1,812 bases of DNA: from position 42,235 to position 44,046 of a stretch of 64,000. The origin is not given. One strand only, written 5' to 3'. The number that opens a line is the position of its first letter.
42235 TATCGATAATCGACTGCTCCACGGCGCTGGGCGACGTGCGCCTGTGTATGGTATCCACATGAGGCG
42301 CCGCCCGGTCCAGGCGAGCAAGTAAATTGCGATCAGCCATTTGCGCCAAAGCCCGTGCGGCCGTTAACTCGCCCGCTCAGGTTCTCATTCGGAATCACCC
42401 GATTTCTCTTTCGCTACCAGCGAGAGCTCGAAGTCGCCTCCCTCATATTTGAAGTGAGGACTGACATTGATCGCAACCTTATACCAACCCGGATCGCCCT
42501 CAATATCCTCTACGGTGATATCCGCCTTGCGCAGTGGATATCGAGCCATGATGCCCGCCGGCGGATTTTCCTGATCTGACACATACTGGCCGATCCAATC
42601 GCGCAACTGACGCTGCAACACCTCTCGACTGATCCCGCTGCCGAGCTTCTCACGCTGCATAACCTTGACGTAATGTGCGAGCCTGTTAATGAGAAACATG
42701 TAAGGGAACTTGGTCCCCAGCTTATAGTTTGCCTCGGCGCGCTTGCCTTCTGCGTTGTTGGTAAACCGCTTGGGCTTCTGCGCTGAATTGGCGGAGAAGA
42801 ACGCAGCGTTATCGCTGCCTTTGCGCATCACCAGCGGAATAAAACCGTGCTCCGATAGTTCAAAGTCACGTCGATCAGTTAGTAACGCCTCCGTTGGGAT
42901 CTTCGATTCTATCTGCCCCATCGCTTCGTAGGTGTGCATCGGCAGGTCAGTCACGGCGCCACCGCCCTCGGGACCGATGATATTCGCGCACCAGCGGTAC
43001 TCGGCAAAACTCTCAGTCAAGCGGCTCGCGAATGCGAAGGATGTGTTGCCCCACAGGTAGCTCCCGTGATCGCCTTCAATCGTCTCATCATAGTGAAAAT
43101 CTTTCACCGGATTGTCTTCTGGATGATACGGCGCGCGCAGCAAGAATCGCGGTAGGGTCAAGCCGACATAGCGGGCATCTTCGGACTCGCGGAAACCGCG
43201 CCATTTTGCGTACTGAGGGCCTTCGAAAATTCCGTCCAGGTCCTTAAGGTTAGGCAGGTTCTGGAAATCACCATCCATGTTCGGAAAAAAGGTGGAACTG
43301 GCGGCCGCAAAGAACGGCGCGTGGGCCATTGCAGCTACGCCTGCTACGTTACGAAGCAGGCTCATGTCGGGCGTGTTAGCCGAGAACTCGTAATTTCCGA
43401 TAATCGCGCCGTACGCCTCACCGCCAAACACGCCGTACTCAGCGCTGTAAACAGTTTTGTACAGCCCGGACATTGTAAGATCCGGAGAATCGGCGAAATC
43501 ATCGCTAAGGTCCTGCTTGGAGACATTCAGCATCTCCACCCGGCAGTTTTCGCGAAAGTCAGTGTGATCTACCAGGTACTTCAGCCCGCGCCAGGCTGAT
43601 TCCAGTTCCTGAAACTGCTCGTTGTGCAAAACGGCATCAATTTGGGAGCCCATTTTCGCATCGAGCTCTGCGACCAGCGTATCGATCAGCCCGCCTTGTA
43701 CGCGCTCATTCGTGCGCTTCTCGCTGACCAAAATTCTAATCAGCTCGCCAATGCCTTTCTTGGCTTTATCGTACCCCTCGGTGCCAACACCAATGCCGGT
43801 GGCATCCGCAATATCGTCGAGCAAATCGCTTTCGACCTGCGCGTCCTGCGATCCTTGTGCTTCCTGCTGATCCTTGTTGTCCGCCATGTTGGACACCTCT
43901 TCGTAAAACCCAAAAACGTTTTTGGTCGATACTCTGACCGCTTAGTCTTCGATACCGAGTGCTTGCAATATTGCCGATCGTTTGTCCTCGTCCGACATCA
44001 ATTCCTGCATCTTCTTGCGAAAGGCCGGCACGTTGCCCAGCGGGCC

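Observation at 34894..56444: Compact 15-gene T6SS block lacking hcp, vgrG and PAAR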

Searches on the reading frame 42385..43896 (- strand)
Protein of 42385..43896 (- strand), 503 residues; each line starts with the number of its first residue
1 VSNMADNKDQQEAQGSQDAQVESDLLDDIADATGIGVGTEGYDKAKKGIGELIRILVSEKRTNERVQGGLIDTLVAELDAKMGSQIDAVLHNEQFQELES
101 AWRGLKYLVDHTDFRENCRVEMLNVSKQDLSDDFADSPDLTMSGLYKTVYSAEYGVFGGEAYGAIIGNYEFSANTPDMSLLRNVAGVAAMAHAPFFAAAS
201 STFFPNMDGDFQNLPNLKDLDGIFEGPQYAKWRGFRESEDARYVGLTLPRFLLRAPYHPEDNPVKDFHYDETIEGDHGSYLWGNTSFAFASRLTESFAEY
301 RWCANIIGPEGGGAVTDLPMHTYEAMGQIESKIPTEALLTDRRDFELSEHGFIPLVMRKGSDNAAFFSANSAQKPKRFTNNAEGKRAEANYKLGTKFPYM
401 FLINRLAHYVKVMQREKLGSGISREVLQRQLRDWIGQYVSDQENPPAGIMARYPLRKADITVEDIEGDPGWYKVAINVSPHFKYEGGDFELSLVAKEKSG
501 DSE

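Call 5: search_protein_families(library=pfam, proteins=[window:42385-43896:-], max_evalue=0.01)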
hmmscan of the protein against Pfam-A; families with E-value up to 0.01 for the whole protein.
window:42385-43896:- (503 aa): 2 families
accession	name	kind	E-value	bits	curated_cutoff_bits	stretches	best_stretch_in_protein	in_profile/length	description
PF05943.17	VipB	-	6e-125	416.7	27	1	72-373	1-301/301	EvpB/VC_A0108, tail sheath N-terminal domain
PF18945.5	VipB_2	-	1.3e-39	135.3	27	1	387-496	2-111/112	EvpB/VC_A0108, tail sheath gpW/gp25-like domain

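Call 10: find_encoding_contigs(protein=window:42385-43896:-, flank=10000, max_places=10)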
Protein window:42385-43896:- (503 aa): no gene with exactly this product is on record in the collection.

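Call 12: find_homologous_proteins(query=window:42385-43896:-, max_evalue=1e-50)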
Query window:42385-43896:- (503 aa): 7949 proteins with E <= 1e-50 among 8000 candidates; the best 120 are listed.
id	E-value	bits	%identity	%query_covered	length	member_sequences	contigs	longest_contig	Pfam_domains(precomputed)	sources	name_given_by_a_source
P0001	0.0e+0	1149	100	99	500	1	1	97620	PF18945.6,PF05943.18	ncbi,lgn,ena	-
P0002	1.7e-280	949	82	98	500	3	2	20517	PF18945.6,PF05943.18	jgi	jgi:type VI secretion system protein ImpC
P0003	4.4e-280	948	80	99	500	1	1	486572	PF18945.6,PF05943.18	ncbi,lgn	ncbi:MAG: type VI secretion system contractile sheath large subunit [Pseudomonadota bacterium]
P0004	4.0e-269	912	77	98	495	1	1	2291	PF18945.6,PF05943.18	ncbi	ncbi:MAG: type VI secretion system contractile sheath large subunit [Pseudomonadota bacterium]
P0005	3.6e-257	872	73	99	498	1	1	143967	PF18945.6,PF05943.18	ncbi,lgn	ncbi:MAG: type VI secretion system contractile sheath large subunit [Gammaproteobacteria bacterium]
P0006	7.1e-256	868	75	98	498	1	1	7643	PF18945.6,PF05943.18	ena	-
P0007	2.8e-255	866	75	99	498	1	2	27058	PF18945.6,PF05943.18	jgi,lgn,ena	-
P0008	8.5e-207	706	62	98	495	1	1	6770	PF18945.6,PF05943.18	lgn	-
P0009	5.6e-206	703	61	98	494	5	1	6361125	PF18945.6,PF05943.18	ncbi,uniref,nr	ncbi:type VI secretion system contractile sheath large subunit [Spartinivicinus ruber]|uniref:type V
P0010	1.9e-205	702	62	98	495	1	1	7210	PF18945.6,PF05943.18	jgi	jgi:type VI secretion system protein ImpC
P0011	3.6e-205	701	61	98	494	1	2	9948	PF18945.6,PF05943.18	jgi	jgi:type VI secretion system protein ImpC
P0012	7.1e-205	700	60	98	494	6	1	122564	PF18945.6,PF05943.18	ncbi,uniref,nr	ncbi:type VI secretion system contractile sheath large subunit [Zooshikella harenae]|uniref:Type VI 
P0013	9.0e-205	699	62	98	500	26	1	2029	PF18945.6,PF05943.18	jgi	jgi:type VI secretion system protein ImpC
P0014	1.8e-204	698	61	98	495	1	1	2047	PF18945.6,PF05943.18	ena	-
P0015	2.5e-204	698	63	94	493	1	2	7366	PF18945.6,PF05943.18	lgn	-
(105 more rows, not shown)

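Call 13: find_encoding_contigs(protein=P0001, flank=10000, max_places=3)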
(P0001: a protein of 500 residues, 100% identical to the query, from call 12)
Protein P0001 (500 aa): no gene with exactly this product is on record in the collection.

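Call 14: find_encoding_contigs(protein=P0003, flank=10000, max_places=3)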
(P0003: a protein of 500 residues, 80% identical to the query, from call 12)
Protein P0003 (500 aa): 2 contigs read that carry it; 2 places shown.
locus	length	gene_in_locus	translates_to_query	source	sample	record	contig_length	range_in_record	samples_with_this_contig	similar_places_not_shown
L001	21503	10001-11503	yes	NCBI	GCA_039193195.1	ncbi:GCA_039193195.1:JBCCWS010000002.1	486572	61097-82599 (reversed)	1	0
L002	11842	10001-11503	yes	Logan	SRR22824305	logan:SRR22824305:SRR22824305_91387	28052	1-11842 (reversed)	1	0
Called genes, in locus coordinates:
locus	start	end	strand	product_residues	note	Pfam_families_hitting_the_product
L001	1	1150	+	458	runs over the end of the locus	PF05936:T6SS_VasE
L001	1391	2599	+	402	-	PF09850:DotU, PF00691:OmpA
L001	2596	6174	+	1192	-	PF14331:IcmF-related_N, PF06761:IcmF-related, PF06744:IcmF_C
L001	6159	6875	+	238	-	PF09867:TagF_N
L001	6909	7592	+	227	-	PF00481:PP2C (weak), PF13672:PP2C_2, PF07228:SpoIIE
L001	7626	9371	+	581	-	PF06812:ImpA_N, PF16989:T6SS_VasJ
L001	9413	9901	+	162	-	PF05591:T6SS_VipA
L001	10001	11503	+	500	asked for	PF05943:VipB, PF18945:VipB_2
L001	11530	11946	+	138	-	PF04965:GPW_gp25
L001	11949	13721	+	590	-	PF05947:T6SS_TssF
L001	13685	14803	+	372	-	PF06996:T6SS_TssG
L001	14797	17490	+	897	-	PF13191:AAA_16 (weak), PF23569:NBD_SMAX1 (weak), PF00004:AAA, PF17871:AAA_lid_9, PF00004:AAA (weak), PF07724:AAA_2, PF07728:AAA_5, PF10431:ClpB_D2-small, +2 more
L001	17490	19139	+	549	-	PF00158:Sigma54_activat, PF14532:Sigma54_activ_2, PF25601:AAA_lid_14, PF02954:HTH_8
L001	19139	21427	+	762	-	-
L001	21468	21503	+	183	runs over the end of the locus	PF14136:DUF4303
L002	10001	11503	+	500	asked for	PF05943:VipB, PF18945:VipB_2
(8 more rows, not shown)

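Call 15: list_cluster_members(proteins=[P0001, P0002, P0005, P0007])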
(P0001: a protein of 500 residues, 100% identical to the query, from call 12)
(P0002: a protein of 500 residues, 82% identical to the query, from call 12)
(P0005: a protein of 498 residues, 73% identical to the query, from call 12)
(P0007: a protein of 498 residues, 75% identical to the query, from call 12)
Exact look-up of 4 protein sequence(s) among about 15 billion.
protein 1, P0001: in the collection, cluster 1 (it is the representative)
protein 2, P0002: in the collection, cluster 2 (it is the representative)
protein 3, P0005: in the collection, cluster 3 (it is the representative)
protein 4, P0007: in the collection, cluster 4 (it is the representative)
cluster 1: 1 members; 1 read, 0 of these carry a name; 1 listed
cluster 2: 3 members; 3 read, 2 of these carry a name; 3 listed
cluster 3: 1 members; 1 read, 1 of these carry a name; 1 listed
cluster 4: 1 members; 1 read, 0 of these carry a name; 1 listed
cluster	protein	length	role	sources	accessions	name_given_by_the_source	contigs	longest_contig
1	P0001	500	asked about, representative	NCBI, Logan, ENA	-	-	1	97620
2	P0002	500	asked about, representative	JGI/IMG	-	type VI secretion system protein ImpC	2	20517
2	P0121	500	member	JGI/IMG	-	type VI secretion system protein ImpC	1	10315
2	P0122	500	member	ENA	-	-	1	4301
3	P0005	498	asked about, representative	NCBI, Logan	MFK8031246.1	MAG: type VI secretion system contractile sheath large subunit [Gammaproteobacteria ...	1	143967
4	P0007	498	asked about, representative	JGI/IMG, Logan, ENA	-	-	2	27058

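Call 16: find_encoding_contigs(protein=P0005, flank=10000, max_places=2)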
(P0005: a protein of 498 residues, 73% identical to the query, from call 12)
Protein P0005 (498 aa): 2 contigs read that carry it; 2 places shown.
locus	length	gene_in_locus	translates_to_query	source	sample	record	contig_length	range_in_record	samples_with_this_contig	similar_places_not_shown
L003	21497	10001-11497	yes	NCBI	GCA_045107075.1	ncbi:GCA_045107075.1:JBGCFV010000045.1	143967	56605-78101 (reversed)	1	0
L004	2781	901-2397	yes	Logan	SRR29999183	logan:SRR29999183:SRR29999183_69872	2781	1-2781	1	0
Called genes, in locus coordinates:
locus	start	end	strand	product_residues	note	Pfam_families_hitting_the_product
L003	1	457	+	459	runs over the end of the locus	PF05936:T6SS_VasE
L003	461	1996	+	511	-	PF09850:DotU, PF00691:OmpA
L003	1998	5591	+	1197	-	PF14331:IcmF-related_N, PF06761:IcmF-related, PF06744:IcmF_C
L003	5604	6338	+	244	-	PF09867:TagF_N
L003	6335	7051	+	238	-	PF00481:PP2C, PF13672:PP2C_2, PF07228:SpoIIE (faint)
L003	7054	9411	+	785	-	PF06812:ImpA_N, PF16989:T6SS_VasJ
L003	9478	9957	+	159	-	PF05591:T6SS_VipA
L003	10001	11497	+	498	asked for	PF05943:VipB, PF18945:VipB_2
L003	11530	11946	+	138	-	PF04965:GPW_gp25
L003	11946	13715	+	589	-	PF05947:T6SS_TssF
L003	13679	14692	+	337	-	PF06996:T6SS_TssG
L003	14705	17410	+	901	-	PF02861:Clp_N, PF13191:AAA_16, PF23569:NBD_SMAX1 (weak), PF00004:AAA, PF17871:AAA_lid_9, PF07724:AAA_2, PF07728:AAA_5, PF10431:ClpB_D2-small, +3 more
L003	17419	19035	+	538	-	PF01590:GAF, PF13185:GAF_2, PF13492:GAF_3, PF00158:Sigma54_activat, PF14532:Sigma54_activ_2, PF07724:AAA_2 (weak), PF25601:AAA_lid_14, PF02954:HTH_8, +2 more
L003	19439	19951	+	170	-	PF05638:T6SS_HCP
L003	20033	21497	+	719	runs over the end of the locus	PF05954:Phage_GPD, PF04717:Phage_base_V, PF20093:DUF6484 (weak), PF22178:Gp5_trimer_C, PF06715:Gp5_C (faint), PF22178:Gp5_trimer_C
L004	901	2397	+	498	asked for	PF05943:VipB, PF18945:VipB_2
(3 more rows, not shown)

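Call 17: find_encoding_contigs(protein=P0002, flank=10000, max_places=2)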
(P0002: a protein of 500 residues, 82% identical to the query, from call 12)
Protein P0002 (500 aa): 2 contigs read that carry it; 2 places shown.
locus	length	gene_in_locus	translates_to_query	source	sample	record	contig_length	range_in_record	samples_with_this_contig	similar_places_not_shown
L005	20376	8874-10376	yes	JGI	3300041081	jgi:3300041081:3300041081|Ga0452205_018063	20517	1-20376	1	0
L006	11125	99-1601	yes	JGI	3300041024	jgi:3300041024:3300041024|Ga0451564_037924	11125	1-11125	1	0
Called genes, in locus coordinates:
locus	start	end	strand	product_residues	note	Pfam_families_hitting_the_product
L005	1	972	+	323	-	?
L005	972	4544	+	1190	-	PF14331:IcmF-related_N, PF06761:IcmF-related, PF06744:IcmF_C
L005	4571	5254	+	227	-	PF09867:TagF_N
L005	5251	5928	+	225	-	PF00481:PP2C, PF13672:PP2C_2, PF07228:SpoIIE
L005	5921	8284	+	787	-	PF06812:ImpA_N, PF16989:T6SS_VasJ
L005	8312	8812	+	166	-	PF05591:T6SS_VipA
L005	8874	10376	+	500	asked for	PF05943:VipB, PF18945:VipB_2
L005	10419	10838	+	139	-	PF04965:GPW_gp25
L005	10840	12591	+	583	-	PF05947:T6SS_TssF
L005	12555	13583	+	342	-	PF06996:T6SS_TssG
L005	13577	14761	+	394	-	PF02861:Clp_N, PF13191:AAA_16, PF23569:NBD_SMAX1, PF00004:AAA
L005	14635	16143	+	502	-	PF17871:AAA_lid_9, PF07724:AAA_2, PF00004:AAA (weak), PF07728:AAA_5, PF10431:ClpB_D2-small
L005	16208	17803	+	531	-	PF01590:GAF, PF13185:GAF_2, PF13492:GAF_3 (weak), PF07728:AAA_5 (faint), PF00158:Sigma54_activat, PF14532:Sigma54_activ_2, PF25601:AAA_lid_14, PF02954:HTH_8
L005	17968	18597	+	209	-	PF05638:T6SS_HCP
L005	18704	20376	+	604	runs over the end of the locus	?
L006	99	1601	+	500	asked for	PF05943:VipB, PF18945:VipB_2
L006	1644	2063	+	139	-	PF04965:GPW_gp25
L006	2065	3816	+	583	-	PF05947:T6SS_TssF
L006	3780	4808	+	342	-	PF06996:T6SS_TssG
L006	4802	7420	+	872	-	PF02861:Clp_N, PF13191:AAA_16, PF23569:NBD_SMAX1, PF00004:AAA, PF17871:AAA_lid_9, PF07724:AAA_2, PF07728:AAA_5, PF10431:ClpB_D2-small, +4 more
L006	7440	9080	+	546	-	PF01590:GAF, PF13185:GAF_2, PF13492:GAF_3 (weak), PF07728:AAA_5 (faint), PF00158:Sigma54_activat, PF14532:Sigma54_activ_2, PF25601:AAA_lid_14, PF02954:HTH_8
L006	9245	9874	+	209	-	PF05638:T6SS_HCP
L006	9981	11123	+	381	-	?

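Call 18: find_encoding_contigs(protein=P0009, flank=10000, max_places=2)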
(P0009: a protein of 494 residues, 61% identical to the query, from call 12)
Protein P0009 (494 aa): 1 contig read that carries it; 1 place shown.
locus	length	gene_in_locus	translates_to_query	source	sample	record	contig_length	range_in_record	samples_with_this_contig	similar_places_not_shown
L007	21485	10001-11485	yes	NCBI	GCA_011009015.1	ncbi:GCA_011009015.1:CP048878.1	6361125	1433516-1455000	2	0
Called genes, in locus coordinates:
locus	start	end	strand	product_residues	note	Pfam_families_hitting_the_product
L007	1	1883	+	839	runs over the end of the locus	PF04760:IF2_N (weak), PF08364:IF2_assoc, PF04760:IF2_N, PF00009:GTP_EFTU, PF00025:Arf (weak), PF01926:MMR_HSR1, PF22042:EF-G_D2, PF11987:IF-2, +2 more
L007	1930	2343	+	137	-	PF02033:RBFA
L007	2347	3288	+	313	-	PF01509:TruB_N, PF16198:TruB_C_2, PF09157:TruB-C_2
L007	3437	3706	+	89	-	PF00312:Ribosomal_S15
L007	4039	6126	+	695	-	PF01138:RNase_PH, PF03725:RNase_PH_C, PF03726:PNPase, PF01138:RNase_PH, PF03725:RNase_PH_C (weak), PF00013:KH_1, PF00575:S1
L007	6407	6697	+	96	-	PF05488:PAAR_motif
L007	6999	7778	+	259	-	PF07277:SapC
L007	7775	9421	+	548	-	PF06812:ImpA_N, PF16989:T6SS_VasJ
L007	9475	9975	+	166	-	PF05591:T6SS_VipA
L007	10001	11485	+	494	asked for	PF05943:VipB, PF18945:VipB_2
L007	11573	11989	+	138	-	PF04965:GPW_gp25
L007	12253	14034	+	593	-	PF05947:T6SS_TssF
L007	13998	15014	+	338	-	PF06996:T6SS_TssG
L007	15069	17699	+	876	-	PF13191:AAA_16 (weak), PF23569:NBD_SMAX1 (weak), PF00004:AAA, PF13401:AAA_22 (faint), PF17871:AAA_lid_9, PF07724:AAA_2, PF07728:AAA_5 (weak), PF10431:ClpB_D2-small, +1 more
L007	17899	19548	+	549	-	PF01590:GAF, PF07728:AAA_5 (faint), PF00158:Sigma54_activat, PF14532:Sigma54_activ_2, PF25601:AAA_lid_14, PF02954:HTH_8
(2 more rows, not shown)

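Call 30: search_protein_families(library=pfam, proteins=[L001:19139-21427:+], max_evalue=0.01)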
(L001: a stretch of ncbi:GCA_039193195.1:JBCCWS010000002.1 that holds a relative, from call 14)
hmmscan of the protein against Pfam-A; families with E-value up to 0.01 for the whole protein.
L001:19139-21427:+ (762 aa): 0 families
